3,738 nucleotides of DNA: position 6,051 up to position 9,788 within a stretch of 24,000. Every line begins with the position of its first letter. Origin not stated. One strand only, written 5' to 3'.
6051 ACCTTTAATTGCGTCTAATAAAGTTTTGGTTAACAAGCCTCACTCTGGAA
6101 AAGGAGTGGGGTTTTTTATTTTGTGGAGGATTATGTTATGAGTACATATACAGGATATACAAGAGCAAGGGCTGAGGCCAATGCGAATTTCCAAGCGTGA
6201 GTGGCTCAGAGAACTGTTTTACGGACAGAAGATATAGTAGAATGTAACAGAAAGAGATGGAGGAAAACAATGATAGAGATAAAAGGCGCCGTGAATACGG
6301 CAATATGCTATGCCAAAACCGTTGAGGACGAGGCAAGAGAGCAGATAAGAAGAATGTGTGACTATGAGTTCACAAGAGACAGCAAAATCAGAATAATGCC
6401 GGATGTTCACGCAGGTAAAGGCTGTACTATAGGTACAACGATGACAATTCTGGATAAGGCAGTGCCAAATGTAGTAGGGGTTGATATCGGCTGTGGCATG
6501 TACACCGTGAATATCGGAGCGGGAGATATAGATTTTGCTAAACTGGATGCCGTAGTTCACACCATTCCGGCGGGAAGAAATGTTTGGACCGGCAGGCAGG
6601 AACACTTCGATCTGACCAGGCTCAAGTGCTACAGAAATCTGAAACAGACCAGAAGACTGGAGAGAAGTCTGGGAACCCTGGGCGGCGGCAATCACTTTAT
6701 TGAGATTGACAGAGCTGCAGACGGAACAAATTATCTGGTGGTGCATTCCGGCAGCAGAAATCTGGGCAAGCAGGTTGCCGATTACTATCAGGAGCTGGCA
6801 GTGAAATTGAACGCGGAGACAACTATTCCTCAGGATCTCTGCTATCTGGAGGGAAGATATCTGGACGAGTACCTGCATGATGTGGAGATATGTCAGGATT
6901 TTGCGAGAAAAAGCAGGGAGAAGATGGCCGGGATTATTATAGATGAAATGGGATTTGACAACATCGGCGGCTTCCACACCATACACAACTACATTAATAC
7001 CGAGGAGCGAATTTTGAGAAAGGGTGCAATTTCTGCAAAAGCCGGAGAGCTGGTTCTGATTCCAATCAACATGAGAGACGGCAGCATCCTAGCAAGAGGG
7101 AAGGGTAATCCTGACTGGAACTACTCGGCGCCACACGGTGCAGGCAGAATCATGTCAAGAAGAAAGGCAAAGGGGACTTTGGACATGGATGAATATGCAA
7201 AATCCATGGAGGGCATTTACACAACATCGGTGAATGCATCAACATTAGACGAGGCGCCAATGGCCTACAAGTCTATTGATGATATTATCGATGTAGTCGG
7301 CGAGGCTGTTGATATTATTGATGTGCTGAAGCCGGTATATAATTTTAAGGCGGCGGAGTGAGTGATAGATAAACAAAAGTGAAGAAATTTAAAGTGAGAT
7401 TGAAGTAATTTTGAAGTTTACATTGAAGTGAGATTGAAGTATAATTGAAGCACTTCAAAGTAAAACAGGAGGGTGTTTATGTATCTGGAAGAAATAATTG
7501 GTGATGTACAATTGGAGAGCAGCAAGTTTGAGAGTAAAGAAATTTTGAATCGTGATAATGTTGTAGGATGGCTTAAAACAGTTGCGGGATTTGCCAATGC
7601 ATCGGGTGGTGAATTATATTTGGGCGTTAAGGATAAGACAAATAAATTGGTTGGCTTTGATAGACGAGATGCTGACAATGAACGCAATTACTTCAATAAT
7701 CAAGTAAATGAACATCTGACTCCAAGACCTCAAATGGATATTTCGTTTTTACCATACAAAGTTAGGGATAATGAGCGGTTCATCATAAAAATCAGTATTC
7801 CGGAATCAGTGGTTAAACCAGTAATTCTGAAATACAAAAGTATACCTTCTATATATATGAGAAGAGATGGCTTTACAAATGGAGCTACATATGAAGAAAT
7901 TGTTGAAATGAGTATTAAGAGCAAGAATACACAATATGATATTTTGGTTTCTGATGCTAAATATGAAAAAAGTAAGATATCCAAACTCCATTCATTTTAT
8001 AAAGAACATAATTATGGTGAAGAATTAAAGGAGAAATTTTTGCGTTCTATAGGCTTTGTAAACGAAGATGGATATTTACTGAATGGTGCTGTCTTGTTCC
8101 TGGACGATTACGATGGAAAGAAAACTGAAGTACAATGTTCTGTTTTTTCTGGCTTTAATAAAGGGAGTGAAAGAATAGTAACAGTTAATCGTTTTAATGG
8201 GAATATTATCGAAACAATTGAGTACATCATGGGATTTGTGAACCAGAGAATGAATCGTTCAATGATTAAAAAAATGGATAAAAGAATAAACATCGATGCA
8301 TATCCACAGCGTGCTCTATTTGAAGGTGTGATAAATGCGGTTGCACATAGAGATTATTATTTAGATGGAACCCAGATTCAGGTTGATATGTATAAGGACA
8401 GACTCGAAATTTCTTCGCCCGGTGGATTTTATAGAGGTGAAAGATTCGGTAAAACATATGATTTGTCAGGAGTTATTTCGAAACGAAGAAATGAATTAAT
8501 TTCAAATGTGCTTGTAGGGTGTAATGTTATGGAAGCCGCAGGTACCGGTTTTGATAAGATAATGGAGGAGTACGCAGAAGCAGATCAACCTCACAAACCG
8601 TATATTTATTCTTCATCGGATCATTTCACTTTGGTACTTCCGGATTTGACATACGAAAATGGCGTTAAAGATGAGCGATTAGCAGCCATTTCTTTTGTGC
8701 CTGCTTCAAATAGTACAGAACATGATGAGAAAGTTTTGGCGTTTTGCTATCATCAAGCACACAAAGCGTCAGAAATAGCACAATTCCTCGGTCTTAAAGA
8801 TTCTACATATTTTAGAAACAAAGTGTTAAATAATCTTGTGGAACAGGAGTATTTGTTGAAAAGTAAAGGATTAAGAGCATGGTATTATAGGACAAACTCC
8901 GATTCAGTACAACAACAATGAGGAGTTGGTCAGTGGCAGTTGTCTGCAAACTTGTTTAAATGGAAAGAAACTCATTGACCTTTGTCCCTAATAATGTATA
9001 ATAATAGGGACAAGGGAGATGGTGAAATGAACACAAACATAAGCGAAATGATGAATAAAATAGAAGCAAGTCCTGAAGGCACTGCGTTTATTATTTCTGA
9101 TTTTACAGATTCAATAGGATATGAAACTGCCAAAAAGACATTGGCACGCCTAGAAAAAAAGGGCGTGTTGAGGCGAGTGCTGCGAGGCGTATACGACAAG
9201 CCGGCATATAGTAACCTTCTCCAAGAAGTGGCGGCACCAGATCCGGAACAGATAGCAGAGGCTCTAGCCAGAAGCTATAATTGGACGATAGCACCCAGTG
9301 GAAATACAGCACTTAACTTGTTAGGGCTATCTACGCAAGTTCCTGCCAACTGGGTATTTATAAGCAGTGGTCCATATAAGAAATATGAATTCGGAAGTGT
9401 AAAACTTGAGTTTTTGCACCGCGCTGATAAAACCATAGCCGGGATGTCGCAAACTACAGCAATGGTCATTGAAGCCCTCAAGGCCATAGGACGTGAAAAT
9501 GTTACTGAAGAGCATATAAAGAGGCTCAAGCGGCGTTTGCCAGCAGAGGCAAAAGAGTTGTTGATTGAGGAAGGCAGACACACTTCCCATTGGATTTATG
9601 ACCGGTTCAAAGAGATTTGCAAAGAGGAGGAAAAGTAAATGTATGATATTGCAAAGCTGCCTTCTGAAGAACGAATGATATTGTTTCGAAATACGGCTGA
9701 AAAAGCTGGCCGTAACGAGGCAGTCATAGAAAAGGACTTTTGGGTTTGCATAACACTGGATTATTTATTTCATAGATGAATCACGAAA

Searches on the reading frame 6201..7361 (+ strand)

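Call 47: search_protein_families(library=pfam, proteins=[window:6201-7361:+], max_evalue=0.001)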
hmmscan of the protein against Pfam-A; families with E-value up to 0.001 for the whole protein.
window:6201-7361:+ (386 aa): 1 family
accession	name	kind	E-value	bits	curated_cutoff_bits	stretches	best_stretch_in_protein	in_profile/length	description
PF01139.22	RtcB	-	6.4e-60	204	27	2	148-383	138-425/426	tRNA-splicing ligase RtcB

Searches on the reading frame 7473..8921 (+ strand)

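Call 47: search_protein_families(library=pfam, proteins=[window:7473-8921:+], max_evalue=0.001)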
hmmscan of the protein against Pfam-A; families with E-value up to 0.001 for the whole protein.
window:7473-8921:+ (482 aa): 2 families
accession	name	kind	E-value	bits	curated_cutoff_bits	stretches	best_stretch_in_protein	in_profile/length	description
PF13749.12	HATPase_c_4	-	2.2e-19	69.7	26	1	299-389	1-89/89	Putative ATP-dependent DNA helicase recG C-terminal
PF04326.19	SLFN_AlbA_2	-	7e-17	62.5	25.3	1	15-133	1-112/118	Schlafen, AlbA_2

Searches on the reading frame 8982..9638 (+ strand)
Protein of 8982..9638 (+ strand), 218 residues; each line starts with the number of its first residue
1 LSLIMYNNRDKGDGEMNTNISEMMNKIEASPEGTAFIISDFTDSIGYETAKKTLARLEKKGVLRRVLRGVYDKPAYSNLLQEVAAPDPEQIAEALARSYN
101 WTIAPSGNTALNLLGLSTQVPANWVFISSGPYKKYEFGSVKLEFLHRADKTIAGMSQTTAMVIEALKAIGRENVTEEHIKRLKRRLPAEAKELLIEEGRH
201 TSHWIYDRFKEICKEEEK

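Call 47: search_protein_families(library=pfam, proteins=[window:8982-9638:+], max_evalue=0.001)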
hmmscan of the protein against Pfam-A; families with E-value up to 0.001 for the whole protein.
window:8982-9638:+ (218 aa): 2 families
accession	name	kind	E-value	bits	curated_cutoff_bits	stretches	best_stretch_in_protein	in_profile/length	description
PF19570.5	DUF6088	-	1e-33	117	25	1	24-191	3-169/172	Family of unknown function (DUF6088)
PF13338.12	AbiEi_4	-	0.00022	21.7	25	1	51-71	28-46/49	Transcriptional regulator, AbiEi antitoxin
